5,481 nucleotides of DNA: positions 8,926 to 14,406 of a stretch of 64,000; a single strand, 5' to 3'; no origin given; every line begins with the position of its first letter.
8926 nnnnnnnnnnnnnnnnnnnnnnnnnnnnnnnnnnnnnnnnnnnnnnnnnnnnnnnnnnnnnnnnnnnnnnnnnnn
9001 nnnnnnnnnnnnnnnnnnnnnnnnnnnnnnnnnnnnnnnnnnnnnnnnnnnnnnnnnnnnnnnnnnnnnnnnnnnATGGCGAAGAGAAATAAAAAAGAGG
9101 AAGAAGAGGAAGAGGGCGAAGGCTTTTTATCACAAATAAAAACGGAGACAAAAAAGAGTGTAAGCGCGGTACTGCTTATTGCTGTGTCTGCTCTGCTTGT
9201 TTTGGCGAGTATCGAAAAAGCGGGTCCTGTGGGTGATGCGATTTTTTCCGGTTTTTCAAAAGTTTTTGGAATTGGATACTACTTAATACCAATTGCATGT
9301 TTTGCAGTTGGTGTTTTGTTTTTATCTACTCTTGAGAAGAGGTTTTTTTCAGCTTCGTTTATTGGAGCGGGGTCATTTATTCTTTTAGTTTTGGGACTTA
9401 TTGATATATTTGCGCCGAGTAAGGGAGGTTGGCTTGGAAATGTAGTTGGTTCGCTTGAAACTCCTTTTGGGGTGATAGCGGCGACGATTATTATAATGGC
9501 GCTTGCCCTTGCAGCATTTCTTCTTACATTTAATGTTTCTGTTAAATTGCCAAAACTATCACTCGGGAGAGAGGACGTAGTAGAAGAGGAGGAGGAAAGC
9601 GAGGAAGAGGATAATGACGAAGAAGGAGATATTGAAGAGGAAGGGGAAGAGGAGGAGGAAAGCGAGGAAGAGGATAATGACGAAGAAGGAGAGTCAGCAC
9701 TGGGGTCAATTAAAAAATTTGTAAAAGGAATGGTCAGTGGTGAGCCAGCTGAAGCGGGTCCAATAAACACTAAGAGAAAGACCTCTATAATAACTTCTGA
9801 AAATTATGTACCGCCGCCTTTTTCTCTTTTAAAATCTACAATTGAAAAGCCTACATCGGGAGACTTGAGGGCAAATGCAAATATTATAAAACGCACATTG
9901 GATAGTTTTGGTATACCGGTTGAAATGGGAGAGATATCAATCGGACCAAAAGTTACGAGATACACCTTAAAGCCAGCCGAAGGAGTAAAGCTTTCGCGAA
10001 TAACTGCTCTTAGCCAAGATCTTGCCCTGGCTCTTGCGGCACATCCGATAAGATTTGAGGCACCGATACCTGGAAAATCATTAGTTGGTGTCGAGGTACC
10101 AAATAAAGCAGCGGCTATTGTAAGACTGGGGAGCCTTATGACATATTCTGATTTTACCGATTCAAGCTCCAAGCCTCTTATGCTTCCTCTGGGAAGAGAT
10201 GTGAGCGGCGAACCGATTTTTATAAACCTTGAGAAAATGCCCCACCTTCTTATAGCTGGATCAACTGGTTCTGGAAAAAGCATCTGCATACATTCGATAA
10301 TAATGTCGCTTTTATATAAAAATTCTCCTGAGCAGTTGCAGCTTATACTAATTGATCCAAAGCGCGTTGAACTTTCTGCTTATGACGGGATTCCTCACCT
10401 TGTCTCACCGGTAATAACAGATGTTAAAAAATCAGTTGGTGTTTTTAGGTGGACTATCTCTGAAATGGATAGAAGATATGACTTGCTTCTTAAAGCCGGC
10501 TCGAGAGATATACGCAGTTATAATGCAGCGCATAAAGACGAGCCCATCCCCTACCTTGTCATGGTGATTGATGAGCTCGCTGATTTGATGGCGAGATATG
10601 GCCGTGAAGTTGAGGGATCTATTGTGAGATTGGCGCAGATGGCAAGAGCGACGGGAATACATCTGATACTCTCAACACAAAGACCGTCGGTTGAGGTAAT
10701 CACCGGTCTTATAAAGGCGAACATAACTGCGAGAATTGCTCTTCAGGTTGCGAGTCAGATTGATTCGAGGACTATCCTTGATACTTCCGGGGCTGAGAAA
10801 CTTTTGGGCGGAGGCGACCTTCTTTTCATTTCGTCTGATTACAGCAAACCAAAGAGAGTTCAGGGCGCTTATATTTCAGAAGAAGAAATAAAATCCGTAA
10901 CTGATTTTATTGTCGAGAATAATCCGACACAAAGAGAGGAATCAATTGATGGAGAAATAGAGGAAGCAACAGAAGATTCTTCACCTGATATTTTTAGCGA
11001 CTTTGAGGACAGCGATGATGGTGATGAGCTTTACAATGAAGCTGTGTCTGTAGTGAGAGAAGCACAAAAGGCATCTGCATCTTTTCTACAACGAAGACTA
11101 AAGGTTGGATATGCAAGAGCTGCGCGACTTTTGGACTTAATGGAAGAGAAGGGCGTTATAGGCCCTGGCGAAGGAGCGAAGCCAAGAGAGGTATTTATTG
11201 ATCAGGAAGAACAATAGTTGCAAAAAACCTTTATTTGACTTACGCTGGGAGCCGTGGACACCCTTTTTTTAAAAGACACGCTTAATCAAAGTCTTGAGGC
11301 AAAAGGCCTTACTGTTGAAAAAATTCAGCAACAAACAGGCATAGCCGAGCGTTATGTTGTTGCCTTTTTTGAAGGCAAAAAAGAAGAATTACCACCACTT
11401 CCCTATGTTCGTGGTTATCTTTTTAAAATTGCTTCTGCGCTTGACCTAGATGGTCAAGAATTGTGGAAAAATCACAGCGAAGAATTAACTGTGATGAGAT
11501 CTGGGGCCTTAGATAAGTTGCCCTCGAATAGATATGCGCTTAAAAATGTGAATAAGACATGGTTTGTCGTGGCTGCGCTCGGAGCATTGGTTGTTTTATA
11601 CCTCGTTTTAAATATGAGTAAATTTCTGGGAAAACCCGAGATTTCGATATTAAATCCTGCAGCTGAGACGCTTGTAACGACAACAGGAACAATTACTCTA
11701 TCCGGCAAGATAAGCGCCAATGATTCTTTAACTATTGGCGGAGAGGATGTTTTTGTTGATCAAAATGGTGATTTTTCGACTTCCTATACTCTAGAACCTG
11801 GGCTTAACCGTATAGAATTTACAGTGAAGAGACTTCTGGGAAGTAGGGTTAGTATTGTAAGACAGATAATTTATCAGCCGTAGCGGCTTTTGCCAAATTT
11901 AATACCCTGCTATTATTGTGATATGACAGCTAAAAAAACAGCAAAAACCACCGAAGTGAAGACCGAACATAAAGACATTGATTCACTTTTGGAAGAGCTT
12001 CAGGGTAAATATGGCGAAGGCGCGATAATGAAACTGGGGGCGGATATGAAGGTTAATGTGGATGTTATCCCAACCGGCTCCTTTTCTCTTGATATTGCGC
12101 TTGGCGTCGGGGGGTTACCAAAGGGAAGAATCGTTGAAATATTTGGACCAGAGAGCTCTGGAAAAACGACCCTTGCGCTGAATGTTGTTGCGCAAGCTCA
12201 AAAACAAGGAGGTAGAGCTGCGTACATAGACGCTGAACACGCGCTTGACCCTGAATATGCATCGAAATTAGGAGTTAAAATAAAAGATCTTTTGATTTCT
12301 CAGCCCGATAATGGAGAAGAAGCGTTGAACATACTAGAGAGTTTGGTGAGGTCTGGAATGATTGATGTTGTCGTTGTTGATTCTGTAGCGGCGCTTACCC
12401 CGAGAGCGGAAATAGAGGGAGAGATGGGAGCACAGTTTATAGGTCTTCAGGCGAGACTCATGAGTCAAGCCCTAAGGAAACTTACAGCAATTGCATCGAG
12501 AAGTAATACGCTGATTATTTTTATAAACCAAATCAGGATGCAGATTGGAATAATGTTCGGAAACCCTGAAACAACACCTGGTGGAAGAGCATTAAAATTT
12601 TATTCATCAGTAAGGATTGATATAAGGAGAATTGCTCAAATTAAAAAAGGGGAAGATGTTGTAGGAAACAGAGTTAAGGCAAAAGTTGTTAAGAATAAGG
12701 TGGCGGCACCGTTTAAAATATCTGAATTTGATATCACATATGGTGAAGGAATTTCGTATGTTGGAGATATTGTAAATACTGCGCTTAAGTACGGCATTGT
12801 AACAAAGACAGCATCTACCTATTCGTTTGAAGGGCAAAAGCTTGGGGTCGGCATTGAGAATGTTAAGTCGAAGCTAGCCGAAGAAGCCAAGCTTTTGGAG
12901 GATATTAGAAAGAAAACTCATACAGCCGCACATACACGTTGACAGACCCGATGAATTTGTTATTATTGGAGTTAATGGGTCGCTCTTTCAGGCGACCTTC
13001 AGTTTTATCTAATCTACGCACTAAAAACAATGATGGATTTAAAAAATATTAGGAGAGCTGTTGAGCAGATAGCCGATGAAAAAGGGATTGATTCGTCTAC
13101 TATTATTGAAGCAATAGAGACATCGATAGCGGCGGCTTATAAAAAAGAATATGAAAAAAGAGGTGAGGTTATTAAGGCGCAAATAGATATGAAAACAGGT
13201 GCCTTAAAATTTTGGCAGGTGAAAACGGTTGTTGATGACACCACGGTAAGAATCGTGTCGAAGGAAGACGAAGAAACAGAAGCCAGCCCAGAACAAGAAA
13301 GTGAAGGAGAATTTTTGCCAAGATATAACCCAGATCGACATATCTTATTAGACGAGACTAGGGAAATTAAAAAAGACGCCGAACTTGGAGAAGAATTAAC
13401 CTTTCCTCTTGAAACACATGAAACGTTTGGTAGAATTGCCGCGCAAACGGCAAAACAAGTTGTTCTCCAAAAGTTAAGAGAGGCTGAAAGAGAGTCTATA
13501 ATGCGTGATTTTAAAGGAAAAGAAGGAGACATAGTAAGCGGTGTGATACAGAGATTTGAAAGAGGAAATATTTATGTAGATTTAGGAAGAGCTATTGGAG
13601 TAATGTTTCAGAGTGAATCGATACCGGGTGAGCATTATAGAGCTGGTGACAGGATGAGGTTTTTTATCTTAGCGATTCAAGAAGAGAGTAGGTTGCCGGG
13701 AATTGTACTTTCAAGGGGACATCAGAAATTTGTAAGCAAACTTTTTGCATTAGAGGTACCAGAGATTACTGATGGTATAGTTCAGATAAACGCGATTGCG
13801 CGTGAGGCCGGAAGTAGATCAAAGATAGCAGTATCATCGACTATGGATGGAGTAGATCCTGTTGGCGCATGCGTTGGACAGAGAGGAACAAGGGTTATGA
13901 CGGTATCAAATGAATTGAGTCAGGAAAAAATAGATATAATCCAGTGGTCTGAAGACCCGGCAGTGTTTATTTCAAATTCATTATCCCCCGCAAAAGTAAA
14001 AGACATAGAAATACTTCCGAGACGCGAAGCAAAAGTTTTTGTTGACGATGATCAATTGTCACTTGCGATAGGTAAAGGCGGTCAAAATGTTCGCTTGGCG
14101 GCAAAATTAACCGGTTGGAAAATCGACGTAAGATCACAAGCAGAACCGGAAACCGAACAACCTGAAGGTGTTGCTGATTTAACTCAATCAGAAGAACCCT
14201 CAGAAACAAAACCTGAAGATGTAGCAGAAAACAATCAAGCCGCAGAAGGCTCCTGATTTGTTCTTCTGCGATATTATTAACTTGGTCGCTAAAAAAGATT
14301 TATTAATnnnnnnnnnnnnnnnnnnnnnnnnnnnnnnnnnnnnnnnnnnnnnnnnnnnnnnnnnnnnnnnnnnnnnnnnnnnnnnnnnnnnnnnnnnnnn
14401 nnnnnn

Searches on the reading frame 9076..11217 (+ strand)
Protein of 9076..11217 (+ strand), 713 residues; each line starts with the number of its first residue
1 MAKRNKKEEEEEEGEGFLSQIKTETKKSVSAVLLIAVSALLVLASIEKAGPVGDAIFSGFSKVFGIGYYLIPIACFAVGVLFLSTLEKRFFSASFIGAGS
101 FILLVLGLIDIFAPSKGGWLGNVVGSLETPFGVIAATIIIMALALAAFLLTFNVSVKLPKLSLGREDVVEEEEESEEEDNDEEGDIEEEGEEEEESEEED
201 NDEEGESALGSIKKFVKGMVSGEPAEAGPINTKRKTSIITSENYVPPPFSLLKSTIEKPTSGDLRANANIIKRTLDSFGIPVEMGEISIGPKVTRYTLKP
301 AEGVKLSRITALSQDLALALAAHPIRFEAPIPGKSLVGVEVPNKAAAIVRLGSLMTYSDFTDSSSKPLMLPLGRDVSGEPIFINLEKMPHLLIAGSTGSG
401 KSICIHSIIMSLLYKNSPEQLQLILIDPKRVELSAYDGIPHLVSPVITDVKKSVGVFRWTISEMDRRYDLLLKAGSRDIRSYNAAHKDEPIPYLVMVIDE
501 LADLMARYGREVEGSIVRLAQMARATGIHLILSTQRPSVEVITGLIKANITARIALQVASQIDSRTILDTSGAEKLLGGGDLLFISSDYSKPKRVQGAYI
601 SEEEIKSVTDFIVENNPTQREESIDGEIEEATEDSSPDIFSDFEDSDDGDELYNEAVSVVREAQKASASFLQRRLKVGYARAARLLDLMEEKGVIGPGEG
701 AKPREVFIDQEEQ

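Call 25: search_protein_families(library=pfam, proteins=[window:9076-11217:+], max_evalue=0.01)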
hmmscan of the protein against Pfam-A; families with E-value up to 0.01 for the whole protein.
window:9076-11217:+ (713 aa): 5 families
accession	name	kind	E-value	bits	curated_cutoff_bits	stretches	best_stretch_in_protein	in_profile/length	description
PF01580.24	FtsK_SpoIIIE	-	8.6e-58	195.8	24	1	361-539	11-221/221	FtsK/SpoIIIE family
PF17854.6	FtsK_alpha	-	1e-27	96.7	22.9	1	247-343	2-101/101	FtsK alpha domain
PF09397.16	FtsK_gamma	-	6.7e-27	93.4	30.6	1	648-708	2-62/63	Ftsk gamma domain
PF01935.23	DUF87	-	1.3e-05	25.9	23.2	1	378-429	11-61/220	Helicase HerA, central domain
PF13491.11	FtsK_4TM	-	0.00071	19.7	23.1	1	49-156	47-163/171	4TM region of DNA translocase FtsK/SpoIIIE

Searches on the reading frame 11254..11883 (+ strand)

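Call 25: search_protein_families(library=pfam, proteins=[window:11254-11883:+], max_evalue=0.01)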
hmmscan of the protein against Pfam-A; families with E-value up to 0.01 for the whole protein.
window:11254-11883:+ (209 aa): 3 families
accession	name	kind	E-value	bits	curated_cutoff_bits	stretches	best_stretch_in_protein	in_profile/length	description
PF13413.12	HTH_25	-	5.6e-13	48.9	24.6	1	15-70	7-62/62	Helix-turn-helix domain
PF09136.16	Glucodextran_B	-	1.1e-08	35.3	27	1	128-206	1-80/83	Glucodextranase, domain B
PF17957.7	Big_7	-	0.001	20.1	24.1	1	128-179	1-57/70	Bacterial Ig domain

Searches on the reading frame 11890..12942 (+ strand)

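Call 25: search_protein_families(library=pfam, proteins=[window:11890-12942:+], max_evalue=0.01)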
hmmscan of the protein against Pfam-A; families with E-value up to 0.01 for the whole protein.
window:11890-12942:+ (350 aa): 13 families
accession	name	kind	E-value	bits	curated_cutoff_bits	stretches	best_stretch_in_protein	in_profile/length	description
PF00154.27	RecA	-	3e-132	440.3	27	1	29-289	2-262/262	recA bacterial DNA recombination protein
PF08423.17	Rad51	-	2.8e-12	46.9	22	1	59-248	7-212/244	Rad51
PF21096.2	RecA_C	-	1e-09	38.8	27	1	292-344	1-53/57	RecA C-terminal domain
PF06745.19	ATPase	-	1.4e-07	31.6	26.6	1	61-118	2-59/231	KaiC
PF01637.24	ATPase_2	-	2.4e-05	24.7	33.2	1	80-137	21-69/225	ATPase domain predominantly from Archaea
PF02283.22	CobU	-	9.9e-05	22.4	27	1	84-219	3-129/168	Cobinamide kinase / cobinamide phosphate guanyltransferase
PF13191.12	AAA_16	-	0.00026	22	32.6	1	78-214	23-140/167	AAA ATPase domain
PF13481.12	AAA_25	-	0.00083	19.5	27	0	74-168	28-154/195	AAA domain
PF13401.12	AAA_22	-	0.00088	20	27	1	80-174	6-97/130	AAA domain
PF13479.12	AAA_24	-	0.0036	17.6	27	1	82-169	5-76/195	AAA domain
PF14516.12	AAA_35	-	0.0041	16.4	27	1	78-118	30-70/331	AAA-like domain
PF00005.33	ABC_tran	-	0.005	17.9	25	1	76-117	8-49/137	ABC transporter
PF13173.12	AAA_14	-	0.0085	16.5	27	0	80-124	3-46/129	AAA domain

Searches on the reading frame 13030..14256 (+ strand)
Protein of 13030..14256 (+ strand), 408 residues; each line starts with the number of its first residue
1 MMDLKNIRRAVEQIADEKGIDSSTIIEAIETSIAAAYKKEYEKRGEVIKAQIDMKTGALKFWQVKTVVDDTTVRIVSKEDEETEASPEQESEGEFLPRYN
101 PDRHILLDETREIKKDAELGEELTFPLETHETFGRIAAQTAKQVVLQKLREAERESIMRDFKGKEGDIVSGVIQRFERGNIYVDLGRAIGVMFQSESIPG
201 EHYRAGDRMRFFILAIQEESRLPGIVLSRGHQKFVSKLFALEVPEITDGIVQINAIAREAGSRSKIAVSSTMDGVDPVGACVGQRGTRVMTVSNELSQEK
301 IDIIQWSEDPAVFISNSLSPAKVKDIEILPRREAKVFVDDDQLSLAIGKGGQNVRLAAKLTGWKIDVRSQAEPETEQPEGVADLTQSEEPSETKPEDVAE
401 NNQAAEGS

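Call 25: search_protein_families(library=pfam, proteins=[window:13030-14256:+], max_evalue=0.01)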
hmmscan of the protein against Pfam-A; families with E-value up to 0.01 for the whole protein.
window:13030-14256:+ (408 aa): 7 families
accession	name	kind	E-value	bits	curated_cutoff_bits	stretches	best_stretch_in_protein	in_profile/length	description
PF08529.16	NusA_N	-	3.3e-32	111.6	23.8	1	7-155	2-119/119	NusA N-terminal domain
PF13184.12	KH_5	-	2.4e-29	101.7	27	1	260-328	1-69/69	NusA-like KH domain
PF00575.29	S1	-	0.00019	22.1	22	1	164-220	3-66/74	S1 RNA binding domain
PF23095.1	KH_NusA_C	-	0.00021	21.7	34.2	1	336-367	3-34/59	Transcription termination/antitermination protein NusA, KH domain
PF07650.23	KH_2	-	0.00075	19.7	22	1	314-361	6-54/78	KH domain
PF00013.35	KH_1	-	0.0016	18.6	21.5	0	335-377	3-43/66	KH domain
PF10246.15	MRP-S35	-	0.0027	18.1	25.1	1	154-221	12-79/105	Mitochondrial ribosomal protein MRP-S35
